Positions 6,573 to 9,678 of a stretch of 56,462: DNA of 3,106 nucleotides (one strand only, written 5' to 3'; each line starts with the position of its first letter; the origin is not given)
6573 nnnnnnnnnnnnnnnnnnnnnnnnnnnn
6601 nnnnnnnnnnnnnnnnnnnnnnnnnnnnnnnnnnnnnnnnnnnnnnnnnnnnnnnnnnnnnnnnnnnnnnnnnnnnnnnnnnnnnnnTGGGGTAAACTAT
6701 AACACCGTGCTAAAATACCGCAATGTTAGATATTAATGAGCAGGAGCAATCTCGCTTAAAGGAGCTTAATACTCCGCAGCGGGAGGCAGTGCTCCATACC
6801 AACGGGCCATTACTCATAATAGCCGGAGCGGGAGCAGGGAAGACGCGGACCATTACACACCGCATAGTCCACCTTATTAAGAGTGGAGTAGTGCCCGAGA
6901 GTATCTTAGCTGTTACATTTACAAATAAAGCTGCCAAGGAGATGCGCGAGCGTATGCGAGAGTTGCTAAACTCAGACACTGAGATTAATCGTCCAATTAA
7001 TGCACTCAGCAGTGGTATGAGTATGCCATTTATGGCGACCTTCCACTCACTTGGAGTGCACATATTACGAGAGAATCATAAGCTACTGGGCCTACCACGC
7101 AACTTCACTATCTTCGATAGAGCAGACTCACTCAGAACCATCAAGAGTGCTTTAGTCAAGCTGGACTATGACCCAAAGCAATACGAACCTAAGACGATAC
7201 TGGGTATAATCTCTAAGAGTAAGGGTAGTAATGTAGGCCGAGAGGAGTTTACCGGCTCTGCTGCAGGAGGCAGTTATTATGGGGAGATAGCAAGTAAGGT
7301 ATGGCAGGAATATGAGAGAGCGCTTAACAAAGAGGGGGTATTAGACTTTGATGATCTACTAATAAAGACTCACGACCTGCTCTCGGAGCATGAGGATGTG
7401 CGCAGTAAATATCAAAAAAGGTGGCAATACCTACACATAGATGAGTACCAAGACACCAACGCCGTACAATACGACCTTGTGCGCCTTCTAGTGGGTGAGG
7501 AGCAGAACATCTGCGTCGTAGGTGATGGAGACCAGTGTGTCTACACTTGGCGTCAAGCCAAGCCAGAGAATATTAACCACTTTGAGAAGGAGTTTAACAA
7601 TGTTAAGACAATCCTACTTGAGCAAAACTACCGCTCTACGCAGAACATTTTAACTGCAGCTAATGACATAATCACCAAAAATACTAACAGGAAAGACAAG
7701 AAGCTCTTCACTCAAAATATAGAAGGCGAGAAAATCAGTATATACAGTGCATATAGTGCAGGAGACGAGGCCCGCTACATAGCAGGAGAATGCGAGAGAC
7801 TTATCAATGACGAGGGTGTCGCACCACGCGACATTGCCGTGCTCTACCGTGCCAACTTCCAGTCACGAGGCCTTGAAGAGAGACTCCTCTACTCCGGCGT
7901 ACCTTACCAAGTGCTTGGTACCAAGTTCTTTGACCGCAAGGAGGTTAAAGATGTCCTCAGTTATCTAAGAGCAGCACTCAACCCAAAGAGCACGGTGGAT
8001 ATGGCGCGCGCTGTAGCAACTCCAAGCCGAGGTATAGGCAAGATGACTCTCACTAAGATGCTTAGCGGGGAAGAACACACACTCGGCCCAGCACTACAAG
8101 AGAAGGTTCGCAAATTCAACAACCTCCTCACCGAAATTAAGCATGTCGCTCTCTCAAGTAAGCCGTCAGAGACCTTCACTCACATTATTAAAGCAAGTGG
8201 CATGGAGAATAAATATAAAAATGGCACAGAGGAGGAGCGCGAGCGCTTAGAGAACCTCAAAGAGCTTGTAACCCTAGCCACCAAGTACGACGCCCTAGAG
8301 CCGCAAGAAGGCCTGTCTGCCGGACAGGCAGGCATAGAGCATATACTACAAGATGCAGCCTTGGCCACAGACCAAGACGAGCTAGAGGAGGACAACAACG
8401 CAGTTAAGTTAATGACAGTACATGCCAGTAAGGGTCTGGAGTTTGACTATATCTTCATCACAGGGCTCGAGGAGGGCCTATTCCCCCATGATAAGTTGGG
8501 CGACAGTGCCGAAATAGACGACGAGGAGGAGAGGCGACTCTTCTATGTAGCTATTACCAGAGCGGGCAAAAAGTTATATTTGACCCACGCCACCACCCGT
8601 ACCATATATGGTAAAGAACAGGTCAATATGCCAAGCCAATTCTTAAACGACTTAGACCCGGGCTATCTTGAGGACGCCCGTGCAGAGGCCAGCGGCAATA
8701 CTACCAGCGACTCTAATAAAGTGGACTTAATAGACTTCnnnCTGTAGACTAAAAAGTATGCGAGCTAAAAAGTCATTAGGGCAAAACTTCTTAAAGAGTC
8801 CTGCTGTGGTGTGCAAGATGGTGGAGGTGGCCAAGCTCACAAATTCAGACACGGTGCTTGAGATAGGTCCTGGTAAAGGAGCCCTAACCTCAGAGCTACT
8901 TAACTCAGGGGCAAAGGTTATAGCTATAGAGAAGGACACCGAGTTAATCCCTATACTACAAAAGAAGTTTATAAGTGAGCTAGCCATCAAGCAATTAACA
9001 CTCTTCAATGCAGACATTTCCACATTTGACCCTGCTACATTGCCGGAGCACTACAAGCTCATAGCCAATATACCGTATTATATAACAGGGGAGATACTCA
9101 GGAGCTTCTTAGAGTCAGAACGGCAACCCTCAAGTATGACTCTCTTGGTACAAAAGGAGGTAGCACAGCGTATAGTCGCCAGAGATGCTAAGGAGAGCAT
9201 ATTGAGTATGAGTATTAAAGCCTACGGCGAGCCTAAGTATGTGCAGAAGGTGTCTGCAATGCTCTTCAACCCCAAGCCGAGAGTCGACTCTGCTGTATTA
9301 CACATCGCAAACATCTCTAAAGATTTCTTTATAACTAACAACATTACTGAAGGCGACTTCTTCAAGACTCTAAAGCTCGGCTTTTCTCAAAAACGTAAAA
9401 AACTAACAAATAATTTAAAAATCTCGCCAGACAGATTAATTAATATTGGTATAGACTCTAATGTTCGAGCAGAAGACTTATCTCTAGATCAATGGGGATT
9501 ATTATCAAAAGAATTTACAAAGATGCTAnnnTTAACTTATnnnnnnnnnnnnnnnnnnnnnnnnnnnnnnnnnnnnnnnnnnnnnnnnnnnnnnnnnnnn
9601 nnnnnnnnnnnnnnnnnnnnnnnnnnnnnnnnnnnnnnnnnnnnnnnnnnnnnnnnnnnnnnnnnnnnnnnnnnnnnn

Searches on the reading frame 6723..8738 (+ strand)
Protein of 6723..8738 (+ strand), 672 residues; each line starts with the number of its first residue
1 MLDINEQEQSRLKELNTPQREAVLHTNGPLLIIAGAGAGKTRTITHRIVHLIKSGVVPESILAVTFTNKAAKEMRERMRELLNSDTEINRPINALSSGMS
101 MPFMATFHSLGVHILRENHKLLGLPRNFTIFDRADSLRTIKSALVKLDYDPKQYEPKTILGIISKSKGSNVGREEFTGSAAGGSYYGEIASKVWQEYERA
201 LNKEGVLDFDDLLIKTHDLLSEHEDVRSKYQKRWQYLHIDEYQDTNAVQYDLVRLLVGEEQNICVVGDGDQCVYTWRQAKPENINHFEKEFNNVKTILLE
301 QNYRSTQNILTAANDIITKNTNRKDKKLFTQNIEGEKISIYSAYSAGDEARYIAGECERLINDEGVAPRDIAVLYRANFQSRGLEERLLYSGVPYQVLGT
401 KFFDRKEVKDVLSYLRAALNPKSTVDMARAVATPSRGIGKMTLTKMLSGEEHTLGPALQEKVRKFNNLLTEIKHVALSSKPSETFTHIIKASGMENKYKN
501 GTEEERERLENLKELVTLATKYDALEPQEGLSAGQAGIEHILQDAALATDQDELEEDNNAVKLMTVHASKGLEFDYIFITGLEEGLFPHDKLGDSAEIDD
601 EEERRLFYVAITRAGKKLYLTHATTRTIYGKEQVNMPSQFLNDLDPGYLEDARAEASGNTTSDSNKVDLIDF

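Call 36: search_protein_families(library=pfam, proteins=[window:6723-8738:+], max_evalue=0.001)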
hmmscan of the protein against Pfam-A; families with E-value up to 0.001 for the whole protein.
window:6723-8738:+ (672 aa): 8 families
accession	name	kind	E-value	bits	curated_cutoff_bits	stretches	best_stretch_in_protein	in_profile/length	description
PF00580.27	UvrD-helicase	-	1.9e-86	290.6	23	1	15-291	1-270/271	UvrD/REP helicase N-terminal domain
PF13361.12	UvrD_C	-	4.4e-71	240.6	25.6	1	297-623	1-348/350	UvrD-like helicase C-terminal domain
PF13245.12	AAA_19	-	8.2e-25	88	25.1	1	19-275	1-132/134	AAA domain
PF13538.12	UvrD_C_2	-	1.8e-10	40.9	27.4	1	563-621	4-52/52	UvrD-like helicase C-terminal domain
PF01443.25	Viral_helicase1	-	7.4e-07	29.6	21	0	230-337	57-160/228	Viral superfamily 1 RNA helicase core domain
PF13087.12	AAA_12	-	2.9e-05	24.1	27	0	507-620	84-190/195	AAA domain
PF13604.12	AAA_30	-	6.6e-05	23.2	27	0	15-78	2-66/191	AAA domain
PF04851.21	ResIII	-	0.00037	20.9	22.5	0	25-132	21-132/164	Type III restriction enzyme, res subunit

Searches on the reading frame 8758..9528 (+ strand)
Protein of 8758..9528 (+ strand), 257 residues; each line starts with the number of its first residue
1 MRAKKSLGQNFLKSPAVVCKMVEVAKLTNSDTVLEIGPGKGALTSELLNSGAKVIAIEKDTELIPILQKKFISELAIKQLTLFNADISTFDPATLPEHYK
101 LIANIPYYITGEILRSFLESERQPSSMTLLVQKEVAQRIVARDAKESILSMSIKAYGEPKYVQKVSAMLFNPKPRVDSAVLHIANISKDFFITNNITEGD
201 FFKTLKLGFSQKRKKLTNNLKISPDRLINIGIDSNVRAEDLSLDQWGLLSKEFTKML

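Call 36: search_protein_families(library=pfam, proteins=[window:8758-9528:+], max_evalue=0.001)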
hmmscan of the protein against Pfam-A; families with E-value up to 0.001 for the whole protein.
window:8758-9528:+ (257 aa): 3 families
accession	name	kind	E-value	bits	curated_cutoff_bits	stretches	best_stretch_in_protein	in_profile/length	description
PF00398.26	RrnaAD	-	1.9e-49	168.5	24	1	2-254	3-262/263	Ribosomal RNA adenine dimethylase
PF01135.25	PCMT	-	4e-05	23.9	20.3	1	11-86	55-132/210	Protein-L-isoaspartate(D-aspartate) O-methyltransferase (PCMT)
PF13649.12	Methyltransf_25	-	0.00034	21.7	27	1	33-92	1-60/97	Methyltransferase domain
